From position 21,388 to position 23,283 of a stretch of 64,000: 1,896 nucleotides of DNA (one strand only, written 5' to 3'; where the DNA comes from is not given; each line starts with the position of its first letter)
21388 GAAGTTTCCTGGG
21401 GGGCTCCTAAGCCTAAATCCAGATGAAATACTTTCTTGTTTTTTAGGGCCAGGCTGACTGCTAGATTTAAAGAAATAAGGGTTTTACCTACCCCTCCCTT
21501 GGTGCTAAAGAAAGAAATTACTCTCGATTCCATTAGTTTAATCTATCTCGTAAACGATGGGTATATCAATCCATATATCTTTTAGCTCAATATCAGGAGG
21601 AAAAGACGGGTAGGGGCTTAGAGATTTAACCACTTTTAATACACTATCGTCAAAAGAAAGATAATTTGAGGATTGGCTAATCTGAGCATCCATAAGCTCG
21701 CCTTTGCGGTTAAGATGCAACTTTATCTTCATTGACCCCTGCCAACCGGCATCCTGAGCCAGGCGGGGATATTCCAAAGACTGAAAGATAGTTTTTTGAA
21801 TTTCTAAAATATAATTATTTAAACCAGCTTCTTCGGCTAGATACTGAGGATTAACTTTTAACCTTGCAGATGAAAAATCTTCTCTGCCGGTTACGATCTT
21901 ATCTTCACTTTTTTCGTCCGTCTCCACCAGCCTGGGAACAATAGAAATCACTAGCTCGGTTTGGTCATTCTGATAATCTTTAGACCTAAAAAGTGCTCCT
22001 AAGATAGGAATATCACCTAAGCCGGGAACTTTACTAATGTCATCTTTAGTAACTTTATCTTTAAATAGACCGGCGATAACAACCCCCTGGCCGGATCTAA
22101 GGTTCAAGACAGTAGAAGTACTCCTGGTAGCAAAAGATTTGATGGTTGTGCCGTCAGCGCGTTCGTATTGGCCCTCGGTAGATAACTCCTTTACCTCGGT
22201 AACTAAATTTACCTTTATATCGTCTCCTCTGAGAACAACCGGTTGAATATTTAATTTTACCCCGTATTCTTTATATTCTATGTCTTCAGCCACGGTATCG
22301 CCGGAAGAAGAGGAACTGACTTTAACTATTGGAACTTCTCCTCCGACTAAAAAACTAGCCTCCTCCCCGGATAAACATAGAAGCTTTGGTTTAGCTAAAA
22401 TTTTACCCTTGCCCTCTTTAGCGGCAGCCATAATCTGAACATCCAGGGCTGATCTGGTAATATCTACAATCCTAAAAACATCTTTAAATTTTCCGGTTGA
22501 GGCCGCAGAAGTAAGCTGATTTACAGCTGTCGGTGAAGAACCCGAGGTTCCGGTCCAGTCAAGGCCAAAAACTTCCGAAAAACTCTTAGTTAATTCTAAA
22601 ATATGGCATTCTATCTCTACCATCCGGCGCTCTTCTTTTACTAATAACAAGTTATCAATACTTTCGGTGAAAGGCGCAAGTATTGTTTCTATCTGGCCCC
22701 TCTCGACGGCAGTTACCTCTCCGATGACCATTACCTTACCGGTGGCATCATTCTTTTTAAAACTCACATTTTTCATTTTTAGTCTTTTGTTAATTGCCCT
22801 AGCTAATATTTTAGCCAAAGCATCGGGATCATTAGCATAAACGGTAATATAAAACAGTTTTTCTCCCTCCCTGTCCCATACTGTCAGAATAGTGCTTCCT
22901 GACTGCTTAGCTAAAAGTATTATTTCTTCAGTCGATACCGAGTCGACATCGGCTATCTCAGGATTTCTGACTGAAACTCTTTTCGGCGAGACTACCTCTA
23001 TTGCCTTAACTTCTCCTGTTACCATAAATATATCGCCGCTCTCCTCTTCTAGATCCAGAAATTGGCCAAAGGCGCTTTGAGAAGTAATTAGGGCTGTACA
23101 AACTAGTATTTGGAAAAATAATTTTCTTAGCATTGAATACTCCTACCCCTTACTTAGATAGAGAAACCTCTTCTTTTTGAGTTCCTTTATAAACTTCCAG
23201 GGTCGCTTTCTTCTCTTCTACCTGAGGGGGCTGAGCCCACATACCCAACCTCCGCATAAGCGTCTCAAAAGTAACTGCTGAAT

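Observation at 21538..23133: Pilus secretin with a C-terminal TonB_C-like domain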

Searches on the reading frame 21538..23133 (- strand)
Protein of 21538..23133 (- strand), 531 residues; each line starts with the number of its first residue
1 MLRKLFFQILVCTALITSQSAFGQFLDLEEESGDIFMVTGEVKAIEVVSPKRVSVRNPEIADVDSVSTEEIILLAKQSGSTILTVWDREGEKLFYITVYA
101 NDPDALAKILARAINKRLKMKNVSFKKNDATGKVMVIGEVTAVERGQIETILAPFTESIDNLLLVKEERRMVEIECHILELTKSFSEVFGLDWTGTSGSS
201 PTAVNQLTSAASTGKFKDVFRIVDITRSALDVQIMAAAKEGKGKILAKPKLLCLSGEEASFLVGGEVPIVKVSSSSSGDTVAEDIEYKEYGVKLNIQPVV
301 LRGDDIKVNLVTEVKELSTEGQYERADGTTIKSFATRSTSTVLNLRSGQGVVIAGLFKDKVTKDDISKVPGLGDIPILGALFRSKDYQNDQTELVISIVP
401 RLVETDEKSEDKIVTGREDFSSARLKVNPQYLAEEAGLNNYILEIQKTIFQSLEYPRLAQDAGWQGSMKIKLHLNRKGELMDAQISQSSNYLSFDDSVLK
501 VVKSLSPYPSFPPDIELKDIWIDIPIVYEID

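Call 3: search_protein_families(library=pfam, proteins=[window:21538-23133:-], max_evalue=10)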
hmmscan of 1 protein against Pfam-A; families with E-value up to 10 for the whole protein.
window:21538-23133:- (531 aa): 5 families
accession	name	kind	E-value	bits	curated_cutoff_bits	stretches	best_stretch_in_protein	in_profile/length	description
PF00263.26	Secretin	-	8.1e-42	143.1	27.5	1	237-404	2-169/169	Bacterial type II and III secretion system protein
PF03544.19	TonB_C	-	8.2e-14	52.3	24.6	1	453-530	3-79/79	Gram-negative bacterial TonB protein C-terminal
PF13629.12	T2SS-T3SS_pil_N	-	6.7e-12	45.4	23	1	39-96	9-67/72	Pilus formation protein N terminal region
PF13103.11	TonB_2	-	2.6e-06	27.9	22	1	464-514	24-73/85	TonB C terminal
PF22959.3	Ig_NUP210_15th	-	0.19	11.7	27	1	69-93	70-94/102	NUP210 Ig-like domain 15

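Call 4: search_protein_families(library=ncbifam, proteins=[window:21538-23133:-], max_evalue=1)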
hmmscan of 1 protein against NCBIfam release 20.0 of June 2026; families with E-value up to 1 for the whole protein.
window:21538-23133:- (531 aa): 13 families
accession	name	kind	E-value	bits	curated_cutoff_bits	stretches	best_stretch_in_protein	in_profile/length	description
TIGR02517.1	type_II_gspD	equivalog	5.5e-42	144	351.35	1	169-408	335-595/600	type II secretion system secretin GspD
TIGR02515.1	IV_pilus_PilQ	subfamily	4.5e-33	114.9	284.35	1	217-404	247-428/428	type IV pilus secretin PilQ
TIGR02519.1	pilus_MshL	equivalog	3.3e-27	95.2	250.2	1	166-403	31-290/290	pilus (MSHA type) biogenesis protein MshL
NF007851.2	PRK10560.1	exception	2.2e-25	89.3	598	1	171-405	180-411/412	DNA uptake porin HofQ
TIGR02516.1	type_III_yscC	equivalog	4.8e-25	88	238.45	1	167-404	231-462/463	type III secretion system outer membrane ring subunit SctC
NF010083.0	PRK13568.1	equivalog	1.8e-24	86.3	554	1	172-404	189-418/419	DNA uptake porin HofQ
TIGR01352.1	tonB_Cterm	subfamily_domain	2.4e-15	56.6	27.1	1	454-530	2-75/76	TonB family protein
NF011873.0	PRK15346.1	equivalog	2.4e-11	43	524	1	167-389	268-480/499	EscC/YscC/HrcC family type III secretion system outer membrane ring protein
NF042912.1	Amuc_1098_fam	equivalog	1.6e-10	39.7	750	1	334-402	728-795/805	Amuc_1098 family type IV pilus outer membrane protein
TIGR02520.1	pilus_B_mal_scr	equivalog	3.2e-05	22.7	287.65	1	169-400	272-511/513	PilN family type IVB pilus formation outer membrane protein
NF047760.1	LIC10042_TonB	equivalog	0.039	14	100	1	444-503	77-135/156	LIC_10042 family TonB-like protein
NF047921.1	TranRegEcpR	equivalog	0.044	13.8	300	0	65-142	68-141/180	ECP biosynthesis operon DNA-binding transcriptional regulator EcpR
TIGR02794.1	tolA_full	equivalog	0.066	12.4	59.45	1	437-519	276-351/362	cell envelope integrity protein TolA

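Call 8: find_homologous_proteins(query=window:21538-23133:-, max_evalue=0.00001)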
Query window:21538-23133:- (531 aa): 1387 proteins with E <= 0.00001 among 8000 candidates; the best 120 are listed.
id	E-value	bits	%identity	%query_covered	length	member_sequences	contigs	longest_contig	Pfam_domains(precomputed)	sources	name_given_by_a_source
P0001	0.0e+0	1143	100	100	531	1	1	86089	PF03544.20,PF13629.13,PF13103.12,PF00263.27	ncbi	ncbi:MAG: TonB family protein [Candidatus Omnitrophota bacterium]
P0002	0.0e+0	1019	89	100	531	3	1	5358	PF03544.20,PF13629.13,PF00263.27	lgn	-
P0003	6.5e-258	874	76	100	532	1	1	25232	PF03544.20,PF13629.13,PF13103.12,PF00263.27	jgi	-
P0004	1.2e-255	867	74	100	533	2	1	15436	PF03544.20,PF13629.13,PF13103.12,PF00263.27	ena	-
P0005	2.1e-253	860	74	100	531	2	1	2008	PF03544.20,PF13629.13,PF13103.12,PF00263.27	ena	-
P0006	5.3e-252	855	74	100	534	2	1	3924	PF03544.20,PF13629.13,PF00263.27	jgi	-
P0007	1.3e-251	854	73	100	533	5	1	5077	PF03544.20,PF13629.13,PF13103.12,PF00263.27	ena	-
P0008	4.3e-251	852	74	100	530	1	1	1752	PF03544.20,PF13629.13,PF13103.12,PF00263.27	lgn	-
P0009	6.2e-251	851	73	100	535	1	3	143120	PF03544.20,PF13629.13,PF13103.12,PF00263.27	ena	-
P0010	1.2e-248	844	72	100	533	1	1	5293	PF03544.20,PF13629.13,PF13103.12,PF00263.27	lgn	-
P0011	4.8e-248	842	72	100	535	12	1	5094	PF03544.20,PF13629.13,PF00263.27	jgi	-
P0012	8.4e-248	841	70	100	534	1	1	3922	PF03544.20,PF13629.13,PF13103.12,PF00263.27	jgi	-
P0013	1.1e-247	841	73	100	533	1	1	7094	PF03544.20,PF13629.13,PF13103.12,PF00263.27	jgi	-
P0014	4.5e-247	839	70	100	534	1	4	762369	PF03544.20,PF13629.13,PF00263.27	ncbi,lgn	-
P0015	6.6e-246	835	71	100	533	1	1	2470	PF03544.20,PF13629.13,PF13103.12,PF00263.27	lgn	-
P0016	7.3e-245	831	71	100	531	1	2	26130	PF03544.20,PF13629.13,PF13103.12,PF00263.27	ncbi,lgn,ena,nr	ncbi:MAG: TonB family protein [Candidatus Omnitrophica bacterium]|nr:TonB family protein [Candidatus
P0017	1.3e-244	831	71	100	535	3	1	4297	PF03544.20,PF13629.13,PF00263.27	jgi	-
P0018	5.5e-242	822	71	100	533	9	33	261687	PF03544.20,PF13629.13,PF13103.12,PF00263.27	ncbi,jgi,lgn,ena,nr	ncbi:MAG: TonB family protein [Candidatus Susulua stagnicola]|nr:TonB family protein [Candidatus Sus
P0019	5.4e-234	796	67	100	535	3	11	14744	PF03544.20,PF13629.13,PF13103.12,PF00263.27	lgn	-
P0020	8.2e-212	722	60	100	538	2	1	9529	PF03544.20,PF13629.13,PF00263.27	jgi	-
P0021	2.0e-209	715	59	100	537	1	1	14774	PF03544.20,PF13629.13,PF13103.12,PF00263.27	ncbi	-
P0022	2.2e-203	695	57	100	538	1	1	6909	PF03544.20,PF13629.13,PF00263.27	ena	-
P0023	1.0e-195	669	58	98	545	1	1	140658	PF03544.20,PF13629.13,PF13103.12,PF00263.27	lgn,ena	-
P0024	3.4e-194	664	56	100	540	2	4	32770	PF03544.20,PF13629.13,PF00263.27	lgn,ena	-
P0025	2.0e-191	655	55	100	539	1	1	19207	PF03544.20,PF13629.13,PF13103.12,PF00263.27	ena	-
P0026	5.1e-188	644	59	94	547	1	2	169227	PF03544.20,PF13629.13,PF00263.27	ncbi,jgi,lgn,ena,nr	ncbi:MAG: TonB family protein [Candidatus Omnitrophica bacterium]|jgi:pilus assembly protein CpaC|nr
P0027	1.4e-185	636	54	100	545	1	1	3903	PF03544.20,PF13629.13,PF13103.12,PF00263.27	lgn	-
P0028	3.5e-184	631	54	100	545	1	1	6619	PF03544.20,PF13629.13,PF13103.12,PF00263.27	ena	-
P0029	9.2e-184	630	54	100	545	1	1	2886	PF03544.20,PF13629.13,PF13103.12,PF00263.27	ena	-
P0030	6.7e-176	604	53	98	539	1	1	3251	PF03544.20,PF13629.13,PF13103.12,PF00263.27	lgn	-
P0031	2.3e-174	599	51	100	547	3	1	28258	PF03544.20,PF13629.13,PF00263.27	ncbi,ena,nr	ncbi:MAG: TonB family protein [Omnitrophica bacterium]|nr:TonB family protein [Candidatus Omnitropho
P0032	2.7e-169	582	53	100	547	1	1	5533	PF03544.20,PF13629.13,PF13103.12,PF00263.27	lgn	-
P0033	6.4e-169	581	54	100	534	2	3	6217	PF03544.20,PF13629.13,PF13103.12,PF00263.27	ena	-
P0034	8.1e-147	508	48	96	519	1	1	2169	PF03544.20,PF13629.13,PF00263.27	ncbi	-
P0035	1.9e-145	504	48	94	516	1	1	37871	PF03544.20,PF00263.27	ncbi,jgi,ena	-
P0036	7.8e-145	502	47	100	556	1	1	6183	PF03544.20,PF13629.13,PF13103.12,PF00263.27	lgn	-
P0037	8.1e-145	501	46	100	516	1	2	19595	PF03544.20,PF13103.12,PF00263.27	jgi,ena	-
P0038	2.5e-143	497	48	94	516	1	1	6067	PF03544.20,PF13103.12,PF00263.27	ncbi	-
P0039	3.0e-141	490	46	95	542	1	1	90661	PF03544.20,PF13629.13,PF00263.27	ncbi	ncbi:MAG: TonB family protein [Candidatus Omnitrophota bacterium]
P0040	2.1e-139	484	44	100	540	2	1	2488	PF03544.20,PF13629.13,PF00263.27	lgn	-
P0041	3.4e-139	483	72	60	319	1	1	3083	PF13629.13,PF00263.27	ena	-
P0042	5.6e-139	482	44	100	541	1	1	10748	PF03544.20,PF13629.13,PF00263.27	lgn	-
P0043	5.8e-137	476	44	100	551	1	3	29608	PF03544.20,PF13629.13,PF00263.27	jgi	-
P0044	2.4e-136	474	44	100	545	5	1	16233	PF03544.20,PF13629.13,PF00263.27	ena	-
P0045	6.4e-136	472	42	100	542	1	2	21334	PF03544.20,PF13629.13,PF00263.27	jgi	-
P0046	9.7e-135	468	43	99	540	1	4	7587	PF03544.20,PF13629.13,PF13103.12,PF00263.27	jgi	jgi:pilus assembly protein CpaC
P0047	1.8e-134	467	42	100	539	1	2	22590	PF03544.20,PF13629.13,PF00263.27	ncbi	-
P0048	3.3e-134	466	43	100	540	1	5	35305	PF03544.20,PF13629.13,PF00263.27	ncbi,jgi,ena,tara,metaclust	tara:strand:+ start:7076 stop:8698 length:1623 start_codon:yes stop_codon:yes gene_type:complete|met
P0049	1.7e-133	464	54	77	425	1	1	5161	PF03544.20,PF13103.12,PF00263.27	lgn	-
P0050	3.2e-133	463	43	100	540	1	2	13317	PF03544.20,PF13629.13,PF13103.12,PF00263.27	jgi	jgi:pilus assembly protein CpaC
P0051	2.4e-130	454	43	100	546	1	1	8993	PF03544.20,PF13629.13,PF00263.27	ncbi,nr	ncbi:MAG: TonB family protein [Candidatus Omnitrophica bacterium]|nr:TonB family protein [Candidatus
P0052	5.9e-130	452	44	94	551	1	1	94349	PF03544.20,PF13629.13,PF00263.27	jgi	jgi:pilus assembly protein CpaC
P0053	9.1e-130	452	45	100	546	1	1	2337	PF03544.20,PF13629.13,PF00263.27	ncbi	-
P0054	5.9e-129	449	42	100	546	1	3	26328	PF03544.20,PF13629.13,PF13103.12,PF00263.27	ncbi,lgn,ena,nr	ncbi:MAG: TonB family protein [Candidatus Omnitrophica bacterium]|nr:TonB family protein [Candidatus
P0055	1.2e-128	448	42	100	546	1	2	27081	PF03544.20,PF13629.13,PF13103.12,PF00263.27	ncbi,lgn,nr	ncbi:MAG: TonB family protein [Candidatus Omnitrophica bacterium]|nr:TonB family protein [Candidatus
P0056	3.3e-128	447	42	100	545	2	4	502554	PF03544.20,PF13629.13,PF00263.27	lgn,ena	-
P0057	4.4e-128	446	42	100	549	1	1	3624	PF03544.20,PF13629.13,PF13103.12,PF00263.27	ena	-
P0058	6.3e-128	446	41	100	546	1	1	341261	PF03544.20,PF13629.13,PF00263.27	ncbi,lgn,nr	ncbi:MAG: TonB family protein [Candidatus Omnitrophica bacterium]|nr:TonB family protein [Candidatus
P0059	3.9e-127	443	41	100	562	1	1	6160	PF03544.20,PF13629.13,PF00263.27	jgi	jgi:pilus assembly protein CpaC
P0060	4.2e-127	443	42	97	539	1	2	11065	PF03544.20,PF13629.13,PF13103.12,PF00263.27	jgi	-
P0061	5.7e-126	439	42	100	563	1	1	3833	PF03544.20,PF13629.13,PF13103.12,PF00263.27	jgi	jgi:pilus assembly protein CpaC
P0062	1.0e-125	439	41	100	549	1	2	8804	PF03544.20,PF13629.13,PF13103.12,PF00263.27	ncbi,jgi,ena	-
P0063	1.1e-117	412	41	95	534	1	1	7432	PF03544.20,PF13629.13,PF13103.12,PF00263.27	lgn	-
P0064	1.3e-115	405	43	99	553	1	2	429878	PF03544.20,PF13629.13,PF13103.12,PF00263.27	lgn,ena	-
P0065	8.6e-115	402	42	99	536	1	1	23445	PF03544.20,PF13629.13,PF13103.12,PF00263.27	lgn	-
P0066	3.7e-114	400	42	99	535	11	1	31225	PF03544.20,PF13629.13,PF13103.12,PF00263.27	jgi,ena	-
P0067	6.3e-114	400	40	99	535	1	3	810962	PF03544.20,PF13629.13,PF13103.12,PF00263.27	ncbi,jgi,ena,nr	ncbi:MAG: TonB family protein [Candidatus Omnitrophica bacterium]|jgi:pilus assembly protein CpaC|nr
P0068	6.7e-114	400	42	99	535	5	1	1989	PF03544.20,PF13629.13,PF13103.12,PF00263.27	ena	-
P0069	9.1e-114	399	41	100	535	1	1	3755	PF03544.20,PF13629.13,PF13103.12,PF00263.27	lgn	-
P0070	1.1e-113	399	41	99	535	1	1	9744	PF03544.20,PF13629.13,PF13103.12,PF00263.27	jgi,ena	-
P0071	1.2e-113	399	41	94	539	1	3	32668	PF03544.20,PF13629.13,PF13103.12,PF00263.27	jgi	-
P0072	1.2e-113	399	41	93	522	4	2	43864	PF03544.20,PF13103.12,PF00263.27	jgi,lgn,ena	-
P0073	1.0e-112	396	43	99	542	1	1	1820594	PF03544.20,PF13629.13,PF13103.12,PF00263.27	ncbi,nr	ncbi:MAG: TonB family protein [Candidatus Omnitrophota bacterium]|nr:MAG: TonB family protein [Candi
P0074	2.6e-112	394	41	93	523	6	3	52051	PF03544.20,PF13103.12,PF00263.27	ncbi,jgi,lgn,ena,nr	ncbi:MAG: TonB family protein [Candidatus Omnitrophica bacterium]|nr:TonB family protein [Candidatus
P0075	4.7e-112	393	41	99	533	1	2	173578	PF03544.20,PF13629.13,PF13103.12,PF00263.27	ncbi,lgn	ncbi:MAG: TonB family protein [Candidatus Omnitrophota bacterium]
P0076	4.8e-112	393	40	98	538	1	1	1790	PF03544.20,PF13629.13,PF13103.12,PF00263.27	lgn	-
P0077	8.2e-112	393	41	98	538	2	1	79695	PF03544.20,PF13629.13,PF13103.12,PF00263.27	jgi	jgi:pilus assembly protein CpaC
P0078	1.7e-111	392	41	96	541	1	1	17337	PF03544.20,PF13629.13,PF13103.12,PF00263.27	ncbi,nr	ncbi:MAG: TonB family protein [Candidatus Omnitrophota bacterium]|nr:TonB family protein [Candidatus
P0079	2.6e-111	391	40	98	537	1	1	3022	PF03544.20,PF13629.13,PF13103.12,PF00263.27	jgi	jgi:pilus assembly protein CpaC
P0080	6.3e-111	390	40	99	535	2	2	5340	PF03544.20,PF13629.13,PF13103.12,PF00263.27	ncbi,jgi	ncbi:MAG: TonB family protein [Candidatus Omnitrophota bacterium]|jgi:pilus assembly protein CpaC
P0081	7.6e-111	389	41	98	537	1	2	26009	PF03544.20,PF13629.13,PF13103.12,PF00263.27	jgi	jgi:pilus assembly protein CpaC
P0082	1.2e-110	389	40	99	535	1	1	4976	PF03544.20,PF13629.13,PF13103.12,PF00263.27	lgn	-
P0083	4.0e-110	387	37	98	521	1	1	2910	PF03544.20,PF13629.13,PF13103.12,PF00263.27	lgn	-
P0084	1.6e-109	385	40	99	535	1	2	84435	PF03544.20,PF13629.13,PF13103.12,PF00263.27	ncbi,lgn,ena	-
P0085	2.4e-109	385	40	99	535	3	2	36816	PF03544.20,PF13629.13,PF13103.12,PF00263.27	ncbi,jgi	-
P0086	3.9e-109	384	40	93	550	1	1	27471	PF03544.20,PF13629.13,PF13103.12,PF00263.27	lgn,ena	-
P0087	3.9e-109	384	40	93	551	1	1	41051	PF03544.20,PF13629.13,PF13103.12,PF00263.27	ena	-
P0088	1.4e-108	382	40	93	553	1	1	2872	PF03544.20,PF13629.13,PF13103.12,PF00263.27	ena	-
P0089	1.6e-108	382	39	99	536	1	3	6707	PF03544.20,PF13629.13,PF13103.12,PF00263.27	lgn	-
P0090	3.7e-106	374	38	99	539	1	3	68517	PF03544.20,PF13629.13,PF13103.12,PF00263.27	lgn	-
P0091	4.8e-106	374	39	94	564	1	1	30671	PF03544.20,PF13629.13,PF00263.27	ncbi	-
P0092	3.0e-105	371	38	93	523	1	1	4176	PF03544.20,PF13629.13,PF13103.12,PF00263.27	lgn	-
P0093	4.6e-104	367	37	99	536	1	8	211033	PF03544.20,PF13629.13,PF00263.27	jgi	jgi:pilus assembly protein CpaC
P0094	8.1e-103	363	40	94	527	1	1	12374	PF03544.20,PF13629.13,PF00263.27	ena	-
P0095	1.2e-102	362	39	95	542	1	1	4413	PF03544.20,PF13629.13,PF13103.12,PF00263.27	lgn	-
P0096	1.4e-102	362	38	98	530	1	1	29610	PF03544.20,PF13629.13,PF00263.27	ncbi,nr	ncbi:MAG: TonB family protein [Candidatus Omnitrophica bacterium]|nr:TonB family protein [Candidatus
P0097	5.4e-101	357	39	94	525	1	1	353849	PF03544.20,PF13629.13,PF13103.12,PF00263.27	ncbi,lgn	-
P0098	1.3e-100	356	37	100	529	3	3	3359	PF03544.20,PF13629.13,PF13103.12,PF00263.27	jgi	-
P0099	2.6e-100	355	37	99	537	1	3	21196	PF03544.20,PF13629.13,PF13103.12,PF00263.27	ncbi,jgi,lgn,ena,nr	ncbi:MAG: TonB family protein [Candidatus Omnitrophica bacterium]|nr:TonB family protein [Candidatus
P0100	3.6e-100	354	37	94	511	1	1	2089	PF03544.20,PF13629.13,PF00263.27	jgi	-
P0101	2.4e-99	352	37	98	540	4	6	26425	PF03544.20,PF13629.13,PF00263.27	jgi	jgi:pilus assembly protein CpaC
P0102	3.9e-99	351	37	95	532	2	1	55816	PF03544.20,PF13629.13,PF13103.12,PF00263.27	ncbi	-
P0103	4.4e-99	351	37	98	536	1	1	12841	PF03544.20,PF13629.13,PF13103.12,PF00263.27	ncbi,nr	ncbi:MAG: TonB family protein [Candidatus Omnitrophica bacterium]|nr:TonB family protein [Candidatus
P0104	6.6e-97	343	38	99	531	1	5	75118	PF03544.20,PF13629.13,PF00263.27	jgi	jgi:pilus assembly protein CpaC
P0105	1.2e-96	343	40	88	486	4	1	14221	PF03544.20,PF13629.13,PF13103.12,PF00263.27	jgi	jgi:pilus assembly protein CpaC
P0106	2.4e-95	338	35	97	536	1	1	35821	PF03544.20,PF13629.13,PF00263.27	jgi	-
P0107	1.5e-93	332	38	92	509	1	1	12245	PF03544.20,PF13629.13,PF00263.27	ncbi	ncbi:MAG: TonB family protein, partial [Candidatus Omnitrophota bacterium]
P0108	1.5e-93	332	45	68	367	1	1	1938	PF03544.20,PF13103.12,PF00263.27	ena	-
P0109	9.1e-93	330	35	99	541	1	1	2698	PF03544.20,PF13629.13,PF13103.12,PF00263.27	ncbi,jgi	jgi:pilus assembly protein CpaC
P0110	9.5e-93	330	35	100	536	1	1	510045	PF03544.20,PF13629.13,PF00263.27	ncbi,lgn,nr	ncbi:MAG: TonB family protein [Candidatus Omnitrophica bacterium]|nr:TonB family protein [Candidatus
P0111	1.2e-92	329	35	100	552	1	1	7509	PF03544.20,PF13629.13,PF13103.12,PF00263.27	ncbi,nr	ncbi:MAG: TonB family protein [Candidatus Omnitrophota bacterium]|nr:TonB family protein [Candidatus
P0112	4.0e-92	328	34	98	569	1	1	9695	PF03544.20,PF13629.13,PF00263.27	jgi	-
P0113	5.0e-92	327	34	98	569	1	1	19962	PF03544.20,PF13629.13,PF13103.12,PF00263.27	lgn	-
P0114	4.1e-90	321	35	100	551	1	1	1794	PF03544.20,PF13629.13,PF13103.12,PF00263.27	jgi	-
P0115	4.3e-90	321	43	70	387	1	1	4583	PF03544.20,PF13103.12,PF00263.27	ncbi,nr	ncbi:MAG: TonB family protein, partial [Candidatus Omnitrophica bacterium]|nr:TonB family protein [C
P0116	6.3e-90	320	35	98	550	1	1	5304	PF03544.20,PF13629.13,PF13103.12,PF00263.27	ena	-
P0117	1.1e-89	320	36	94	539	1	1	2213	PF03544.20,PF13629.13,PF13103.12,PF00263.27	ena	-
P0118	5.9e-89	317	36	93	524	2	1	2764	PF03544.20,PF13629.13,PF13103.12,PF00263.27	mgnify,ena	mgnify:FL=1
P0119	6.0e-89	317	36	98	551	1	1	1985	PF03544.20,PF13629.13,PF13103.12,PF00263.27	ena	-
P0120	1.8e-87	312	38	78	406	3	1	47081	PF03544.20,PF00263.27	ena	-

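Call 11: find_encoding_contigs(protein=P0073, flank=10000, max_places=1)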
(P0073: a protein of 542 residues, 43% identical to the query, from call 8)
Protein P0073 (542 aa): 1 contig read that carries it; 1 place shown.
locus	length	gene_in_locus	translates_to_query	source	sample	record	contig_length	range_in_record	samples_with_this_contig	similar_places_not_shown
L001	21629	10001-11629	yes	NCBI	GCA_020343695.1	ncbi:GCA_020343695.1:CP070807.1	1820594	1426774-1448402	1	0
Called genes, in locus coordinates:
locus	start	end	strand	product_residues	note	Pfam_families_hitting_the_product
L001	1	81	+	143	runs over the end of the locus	PF13026:DUF3887 (weak), PF13211:DUF4019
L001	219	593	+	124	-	-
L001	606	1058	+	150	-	-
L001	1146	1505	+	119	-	-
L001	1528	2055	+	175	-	PF10502:Peptidase_S26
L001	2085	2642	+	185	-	-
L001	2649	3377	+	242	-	-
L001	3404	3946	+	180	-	-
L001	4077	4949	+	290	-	PF01937:ARMT1-like_dom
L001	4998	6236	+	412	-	PF01595:CNNM, PF00571:CBS, PF03471:CorC_HlyC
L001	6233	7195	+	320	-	PF01595:CNNM, PF00571:CBS (faint)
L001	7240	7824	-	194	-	PF08745:PIN_5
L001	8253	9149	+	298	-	PF13145:Rotamase_2, PF13616:Rotamase_3, PF00639:Rotamase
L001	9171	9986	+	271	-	PF08666:SAF, PF13144:ChapFlgA (weak), PF16976:RcpC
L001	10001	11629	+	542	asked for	PF13629:T2SS-T3SS_pil_N, PF00263:Secretin, PF13103:TonB_2, PF03544:TonB_C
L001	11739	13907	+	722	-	PF01656:CbiA, PF02374:ArsA_ATPase (faint), PF04851:ResIII (faint), PF10609:ParA, PF13614:AAA_31, PF00437:T2SSE, PF27713:UCP018868 (weak)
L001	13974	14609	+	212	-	PF00437:T2SSE, PF27713:UCP018868 (weak)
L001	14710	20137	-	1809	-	PF10342:Kre9_KNH (faint), PF21471:Reelin_subrepeat-B (faint)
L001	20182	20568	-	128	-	-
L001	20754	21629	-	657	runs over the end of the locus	PF13414:TPR_11, PF13414:TPR_11, PF00515:TPR_1, PF13181:TPR_8, PF13414:TPR_11, PF14559:TPR_19, PF00515:TPR_1, PF07719:TPR_2, +17 more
